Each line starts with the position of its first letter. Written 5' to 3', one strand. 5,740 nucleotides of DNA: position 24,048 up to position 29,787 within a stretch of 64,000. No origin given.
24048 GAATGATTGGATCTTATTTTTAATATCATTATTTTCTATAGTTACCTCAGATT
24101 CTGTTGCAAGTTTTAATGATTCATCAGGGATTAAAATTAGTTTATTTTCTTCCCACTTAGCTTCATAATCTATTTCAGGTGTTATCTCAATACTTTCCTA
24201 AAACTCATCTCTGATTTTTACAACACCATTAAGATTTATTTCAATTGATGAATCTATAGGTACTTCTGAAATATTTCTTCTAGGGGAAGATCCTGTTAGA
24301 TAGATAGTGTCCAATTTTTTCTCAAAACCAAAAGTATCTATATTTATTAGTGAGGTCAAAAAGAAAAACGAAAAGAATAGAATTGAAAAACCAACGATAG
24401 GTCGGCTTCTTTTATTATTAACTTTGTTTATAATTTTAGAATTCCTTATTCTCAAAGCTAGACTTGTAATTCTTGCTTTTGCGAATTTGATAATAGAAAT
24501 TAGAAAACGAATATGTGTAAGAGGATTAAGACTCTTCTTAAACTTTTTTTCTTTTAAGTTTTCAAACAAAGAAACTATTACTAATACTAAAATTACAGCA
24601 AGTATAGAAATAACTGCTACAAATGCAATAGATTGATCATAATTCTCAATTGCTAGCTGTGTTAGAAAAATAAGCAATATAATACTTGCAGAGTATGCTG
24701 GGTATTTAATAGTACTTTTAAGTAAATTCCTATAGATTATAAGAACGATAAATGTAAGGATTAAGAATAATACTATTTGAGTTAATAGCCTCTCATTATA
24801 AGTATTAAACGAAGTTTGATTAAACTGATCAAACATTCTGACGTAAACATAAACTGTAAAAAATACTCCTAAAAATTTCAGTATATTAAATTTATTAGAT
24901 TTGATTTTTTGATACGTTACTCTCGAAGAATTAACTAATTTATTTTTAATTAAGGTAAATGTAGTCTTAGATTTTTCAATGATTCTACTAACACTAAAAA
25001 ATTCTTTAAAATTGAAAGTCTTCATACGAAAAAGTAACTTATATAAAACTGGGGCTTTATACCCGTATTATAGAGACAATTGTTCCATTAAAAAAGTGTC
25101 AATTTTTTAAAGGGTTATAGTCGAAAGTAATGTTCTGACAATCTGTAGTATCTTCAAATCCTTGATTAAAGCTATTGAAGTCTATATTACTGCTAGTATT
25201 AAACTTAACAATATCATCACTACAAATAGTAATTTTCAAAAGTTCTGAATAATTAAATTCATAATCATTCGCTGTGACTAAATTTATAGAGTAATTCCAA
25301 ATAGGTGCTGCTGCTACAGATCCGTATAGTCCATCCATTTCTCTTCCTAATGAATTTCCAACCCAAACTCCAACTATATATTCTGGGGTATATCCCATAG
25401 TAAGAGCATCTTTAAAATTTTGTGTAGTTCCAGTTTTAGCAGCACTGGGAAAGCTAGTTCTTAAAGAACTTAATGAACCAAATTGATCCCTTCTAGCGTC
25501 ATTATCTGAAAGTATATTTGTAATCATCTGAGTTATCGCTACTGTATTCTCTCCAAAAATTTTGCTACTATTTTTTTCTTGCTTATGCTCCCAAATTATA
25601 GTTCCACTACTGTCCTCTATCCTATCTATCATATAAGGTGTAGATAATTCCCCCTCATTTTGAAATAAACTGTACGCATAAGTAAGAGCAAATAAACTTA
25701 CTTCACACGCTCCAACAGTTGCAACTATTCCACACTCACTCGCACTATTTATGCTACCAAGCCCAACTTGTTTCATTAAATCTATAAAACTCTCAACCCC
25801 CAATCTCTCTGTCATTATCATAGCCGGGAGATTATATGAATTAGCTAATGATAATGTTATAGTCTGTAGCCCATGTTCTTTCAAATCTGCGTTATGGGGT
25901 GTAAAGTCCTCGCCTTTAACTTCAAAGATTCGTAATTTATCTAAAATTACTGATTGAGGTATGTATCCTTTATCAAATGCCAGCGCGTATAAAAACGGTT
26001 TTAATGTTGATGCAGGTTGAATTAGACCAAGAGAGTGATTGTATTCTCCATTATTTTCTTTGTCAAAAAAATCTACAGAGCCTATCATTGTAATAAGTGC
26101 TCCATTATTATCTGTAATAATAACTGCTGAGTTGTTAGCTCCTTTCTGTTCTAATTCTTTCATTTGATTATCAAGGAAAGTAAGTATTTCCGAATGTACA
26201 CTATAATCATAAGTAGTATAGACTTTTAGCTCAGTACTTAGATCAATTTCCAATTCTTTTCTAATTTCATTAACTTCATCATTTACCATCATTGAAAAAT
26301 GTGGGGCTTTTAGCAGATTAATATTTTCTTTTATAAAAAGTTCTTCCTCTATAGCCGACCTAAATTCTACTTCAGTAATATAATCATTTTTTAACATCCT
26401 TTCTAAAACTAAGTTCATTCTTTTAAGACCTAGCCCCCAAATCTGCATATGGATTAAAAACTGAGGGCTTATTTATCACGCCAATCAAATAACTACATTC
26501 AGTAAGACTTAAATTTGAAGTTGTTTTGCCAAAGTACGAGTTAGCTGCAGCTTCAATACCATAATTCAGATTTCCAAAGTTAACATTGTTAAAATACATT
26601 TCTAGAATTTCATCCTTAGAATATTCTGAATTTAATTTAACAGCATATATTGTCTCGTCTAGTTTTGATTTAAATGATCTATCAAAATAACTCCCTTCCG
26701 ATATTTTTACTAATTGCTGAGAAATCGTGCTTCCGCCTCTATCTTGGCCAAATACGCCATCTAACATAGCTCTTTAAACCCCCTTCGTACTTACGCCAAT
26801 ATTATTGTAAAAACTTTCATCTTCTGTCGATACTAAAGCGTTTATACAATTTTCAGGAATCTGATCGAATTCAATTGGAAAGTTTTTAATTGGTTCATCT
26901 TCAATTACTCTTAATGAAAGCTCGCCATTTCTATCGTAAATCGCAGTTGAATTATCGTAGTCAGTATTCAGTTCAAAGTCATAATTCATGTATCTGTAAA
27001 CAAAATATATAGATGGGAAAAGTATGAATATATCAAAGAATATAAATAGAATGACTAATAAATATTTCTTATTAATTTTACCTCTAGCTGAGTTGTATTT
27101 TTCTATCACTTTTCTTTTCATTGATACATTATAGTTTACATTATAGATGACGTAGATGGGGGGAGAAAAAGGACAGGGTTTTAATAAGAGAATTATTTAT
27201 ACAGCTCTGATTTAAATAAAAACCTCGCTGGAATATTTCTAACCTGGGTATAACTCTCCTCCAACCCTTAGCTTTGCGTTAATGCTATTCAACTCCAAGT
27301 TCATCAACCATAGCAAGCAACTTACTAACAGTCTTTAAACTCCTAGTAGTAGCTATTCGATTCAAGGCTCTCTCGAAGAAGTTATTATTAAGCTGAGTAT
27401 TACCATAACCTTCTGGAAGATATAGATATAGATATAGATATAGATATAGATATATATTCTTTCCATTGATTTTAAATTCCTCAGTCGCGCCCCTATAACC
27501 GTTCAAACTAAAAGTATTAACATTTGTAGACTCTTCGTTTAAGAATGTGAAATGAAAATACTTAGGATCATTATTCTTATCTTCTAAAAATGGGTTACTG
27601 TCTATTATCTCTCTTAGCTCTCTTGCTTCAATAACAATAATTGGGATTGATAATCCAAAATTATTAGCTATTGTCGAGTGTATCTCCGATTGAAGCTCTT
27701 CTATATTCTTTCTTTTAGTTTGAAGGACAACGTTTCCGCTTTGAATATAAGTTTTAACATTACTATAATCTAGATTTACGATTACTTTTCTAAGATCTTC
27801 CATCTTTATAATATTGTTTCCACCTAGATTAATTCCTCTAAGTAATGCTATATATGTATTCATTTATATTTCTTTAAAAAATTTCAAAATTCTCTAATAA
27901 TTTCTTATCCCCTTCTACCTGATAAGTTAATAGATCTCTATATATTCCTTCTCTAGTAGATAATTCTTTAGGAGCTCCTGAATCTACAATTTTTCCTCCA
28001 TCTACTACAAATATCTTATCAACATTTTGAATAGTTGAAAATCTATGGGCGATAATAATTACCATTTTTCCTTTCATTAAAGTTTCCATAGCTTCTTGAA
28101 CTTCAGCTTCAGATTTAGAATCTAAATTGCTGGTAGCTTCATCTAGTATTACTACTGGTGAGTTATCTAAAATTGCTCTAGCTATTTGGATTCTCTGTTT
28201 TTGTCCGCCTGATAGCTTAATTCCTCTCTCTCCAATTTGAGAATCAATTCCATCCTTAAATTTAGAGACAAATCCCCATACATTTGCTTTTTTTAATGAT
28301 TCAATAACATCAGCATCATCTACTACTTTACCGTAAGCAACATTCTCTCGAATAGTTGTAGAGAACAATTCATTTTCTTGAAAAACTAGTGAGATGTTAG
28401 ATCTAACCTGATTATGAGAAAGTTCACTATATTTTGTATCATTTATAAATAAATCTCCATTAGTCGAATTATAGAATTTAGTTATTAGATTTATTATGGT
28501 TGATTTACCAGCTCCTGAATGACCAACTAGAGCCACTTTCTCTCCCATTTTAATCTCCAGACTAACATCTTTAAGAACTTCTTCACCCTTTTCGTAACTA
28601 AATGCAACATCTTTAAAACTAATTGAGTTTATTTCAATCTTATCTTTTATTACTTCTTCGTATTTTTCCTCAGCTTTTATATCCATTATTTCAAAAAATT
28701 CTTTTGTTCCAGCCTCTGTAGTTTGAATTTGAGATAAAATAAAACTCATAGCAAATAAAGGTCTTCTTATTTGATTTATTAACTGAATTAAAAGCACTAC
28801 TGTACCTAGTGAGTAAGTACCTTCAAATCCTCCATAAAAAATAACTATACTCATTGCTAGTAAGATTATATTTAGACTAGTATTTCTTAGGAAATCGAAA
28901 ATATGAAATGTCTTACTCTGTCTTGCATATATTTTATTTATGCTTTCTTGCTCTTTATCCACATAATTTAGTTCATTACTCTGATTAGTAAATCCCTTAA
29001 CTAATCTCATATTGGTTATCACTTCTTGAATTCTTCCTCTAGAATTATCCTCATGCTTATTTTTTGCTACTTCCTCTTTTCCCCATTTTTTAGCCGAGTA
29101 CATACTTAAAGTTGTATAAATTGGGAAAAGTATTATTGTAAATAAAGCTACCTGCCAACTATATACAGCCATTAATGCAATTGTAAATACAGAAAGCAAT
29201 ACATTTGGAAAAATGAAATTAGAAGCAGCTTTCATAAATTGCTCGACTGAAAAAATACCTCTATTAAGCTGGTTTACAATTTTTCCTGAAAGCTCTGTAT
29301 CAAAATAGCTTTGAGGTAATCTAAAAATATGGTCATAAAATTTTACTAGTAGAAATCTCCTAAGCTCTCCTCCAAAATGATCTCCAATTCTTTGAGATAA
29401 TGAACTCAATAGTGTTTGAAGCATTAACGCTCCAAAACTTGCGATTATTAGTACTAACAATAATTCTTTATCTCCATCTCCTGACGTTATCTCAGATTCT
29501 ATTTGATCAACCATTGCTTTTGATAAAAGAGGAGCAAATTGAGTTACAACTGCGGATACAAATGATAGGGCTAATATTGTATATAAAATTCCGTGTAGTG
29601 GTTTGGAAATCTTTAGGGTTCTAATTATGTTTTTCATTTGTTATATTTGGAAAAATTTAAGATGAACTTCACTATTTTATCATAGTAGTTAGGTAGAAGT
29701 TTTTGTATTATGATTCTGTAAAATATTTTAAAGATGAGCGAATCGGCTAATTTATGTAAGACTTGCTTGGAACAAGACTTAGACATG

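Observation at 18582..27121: Giant membrane-anchored alpha-2-macroglobulin-like gene next to a class A PBP, mirroring the yfhM-pbpC linkage, with both genes disrupted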

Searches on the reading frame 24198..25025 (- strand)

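Call 9: search_protein_families(library=pfam, proteins=[window:24198-25025:-], max_evalue=0.01)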
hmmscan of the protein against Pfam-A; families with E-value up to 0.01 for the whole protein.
window:24198-25025:- (275 aa): 2 families
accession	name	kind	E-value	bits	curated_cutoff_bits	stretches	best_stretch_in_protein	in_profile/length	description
PF07690.21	MFS_1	-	0.0037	16.7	33.4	1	112-235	131-235/347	Major Facilitator Superfamily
PF11992.13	TgpA_N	-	0.0097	15.4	30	0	64-155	66-146/333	TgpA N-terminal domain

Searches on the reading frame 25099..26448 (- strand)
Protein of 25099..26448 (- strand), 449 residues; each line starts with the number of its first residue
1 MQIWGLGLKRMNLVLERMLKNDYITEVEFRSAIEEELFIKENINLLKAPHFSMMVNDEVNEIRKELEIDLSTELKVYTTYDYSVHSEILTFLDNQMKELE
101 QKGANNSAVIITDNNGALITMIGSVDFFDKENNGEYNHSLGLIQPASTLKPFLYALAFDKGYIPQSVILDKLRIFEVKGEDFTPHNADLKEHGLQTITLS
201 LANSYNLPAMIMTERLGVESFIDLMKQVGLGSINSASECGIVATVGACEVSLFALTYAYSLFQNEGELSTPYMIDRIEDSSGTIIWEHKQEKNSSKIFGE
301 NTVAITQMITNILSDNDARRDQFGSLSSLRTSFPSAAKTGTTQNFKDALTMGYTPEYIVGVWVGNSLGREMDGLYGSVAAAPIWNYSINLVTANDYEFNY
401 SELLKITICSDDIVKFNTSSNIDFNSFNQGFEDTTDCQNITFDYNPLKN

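Call 9: search_protein_families(library=pfam, proteins=[window:25099-26448:-], max_evalue=0.01)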
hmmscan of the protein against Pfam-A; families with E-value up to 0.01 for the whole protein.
window:25099-26448:- (449 aa): 1 family
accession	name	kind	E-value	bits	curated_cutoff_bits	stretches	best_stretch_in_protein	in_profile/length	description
PF00905.27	Transpeptidase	-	4.1e-21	75.9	22.1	1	107-362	2-277/299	Penicillin binding protein transpeptidase domain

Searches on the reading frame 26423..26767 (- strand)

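Call 9: search_protein_families(library=pfam, proteins=[window:26423-26767:-], max_evalue=0.01)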
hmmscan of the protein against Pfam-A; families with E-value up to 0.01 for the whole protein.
window:26423-26767:- (114 aa): 1 family
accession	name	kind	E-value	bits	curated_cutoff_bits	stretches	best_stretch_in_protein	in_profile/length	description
PF00912.28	Transgly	-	9.8e-35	120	27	1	8-109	62-162/178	Transglycosylase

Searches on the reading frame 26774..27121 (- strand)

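Call 9: search_protein_families(library=pfam, proteins=[window:26774-27121:-], max_evalue=0.01)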
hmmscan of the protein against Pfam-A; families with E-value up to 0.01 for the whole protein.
window:26774-27121:- (115 aa): 1 family
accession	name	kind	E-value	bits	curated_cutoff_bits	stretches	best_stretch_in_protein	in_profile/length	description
PF00912.28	Transgly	-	1.4e-06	28.3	27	1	77-114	11-48/178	Transglycosylase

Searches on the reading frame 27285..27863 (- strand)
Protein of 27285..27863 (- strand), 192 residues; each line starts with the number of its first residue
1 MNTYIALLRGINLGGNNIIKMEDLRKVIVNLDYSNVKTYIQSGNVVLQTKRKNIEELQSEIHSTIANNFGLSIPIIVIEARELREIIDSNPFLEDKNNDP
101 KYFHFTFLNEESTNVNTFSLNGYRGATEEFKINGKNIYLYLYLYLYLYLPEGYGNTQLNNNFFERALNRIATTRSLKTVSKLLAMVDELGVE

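Call 25: search_protein_families(library=pfam, proteins=[window:27285-27863:-], max_evalue=0.01)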
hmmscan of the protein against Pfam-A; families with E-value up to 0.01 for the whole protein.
window:27285-27863:- (192 aa): 1 family
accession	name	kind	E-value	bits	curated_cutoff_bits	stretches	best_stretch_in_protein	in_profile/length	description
PF08002.16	DUF1697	-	1.5e-43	148.9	24.4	1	1-138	1-137/137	Protein of unknown function (DUF1697)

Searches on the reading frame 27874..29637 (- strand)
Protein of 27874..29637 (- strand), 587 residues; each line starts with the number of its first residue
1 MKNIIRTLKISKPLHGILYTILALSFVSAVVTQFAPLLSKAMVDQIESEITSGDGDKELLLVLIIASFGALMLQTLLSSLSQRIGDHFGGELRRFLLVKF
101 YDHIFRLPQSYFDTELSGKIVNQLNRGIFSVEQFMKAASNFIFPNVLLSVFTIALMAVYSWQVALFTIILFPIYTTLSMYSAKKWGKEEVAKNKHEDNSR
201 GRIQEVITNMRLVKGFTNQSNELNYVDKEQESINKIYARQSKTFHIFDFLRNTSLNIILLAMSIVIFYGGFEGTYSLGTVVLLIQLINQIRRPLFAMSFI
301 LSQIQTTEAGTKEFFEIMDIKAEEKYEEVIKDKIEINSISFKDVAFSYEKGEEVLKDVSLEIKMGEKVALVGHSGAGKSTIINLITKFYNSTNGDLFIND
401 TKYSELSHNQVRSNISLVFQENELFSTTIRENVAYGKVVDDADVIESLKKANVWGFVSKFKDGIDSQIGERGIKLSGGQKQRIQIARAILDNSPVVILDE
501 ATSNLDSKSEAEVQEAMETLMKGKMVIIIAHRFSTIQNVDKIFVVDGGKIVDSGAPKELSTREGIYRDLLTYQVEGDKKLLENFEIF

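Call 37: search_protein_families(library=pfam, proteins=[window:27874-29637:-], max_evalue=0.01)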
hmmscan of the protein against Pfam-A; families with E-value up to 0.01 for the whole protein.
window:27874-29637:- (587 aa): 7 families
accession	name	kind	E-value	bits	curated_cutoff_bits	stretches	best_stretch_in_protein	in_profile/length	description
PF00664.28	ABC_membrane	-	2e-35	123.3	28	1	21-294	4-274/274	ABC transporter transmembrane region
PF00005.33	ABC_tran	-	8e-34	117.6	25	1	355-503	1-137/137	ABC transporter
PF02463.25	SMC_N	-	4.6e-07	29.9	40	1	368-545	27-211/220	RecF/RecN/SMC N terminal domain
PF03193.22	RsgA_GTPase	-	2e-05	24.9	30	1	318-387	63-128/174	RsgA GTPase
PF13555.12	AAA_29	-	0.0019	18.3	27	1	358-382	15-39/61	P-loop containing region of AAA domain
PF01926.29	MMR_HSR1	-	0.003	18.1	21.9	0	367-387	1-21/113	50S ribosome-binding GTPase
PF13401.12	AAA_22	-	0.0054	17.5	27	0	369-505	9-96/130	AAA domain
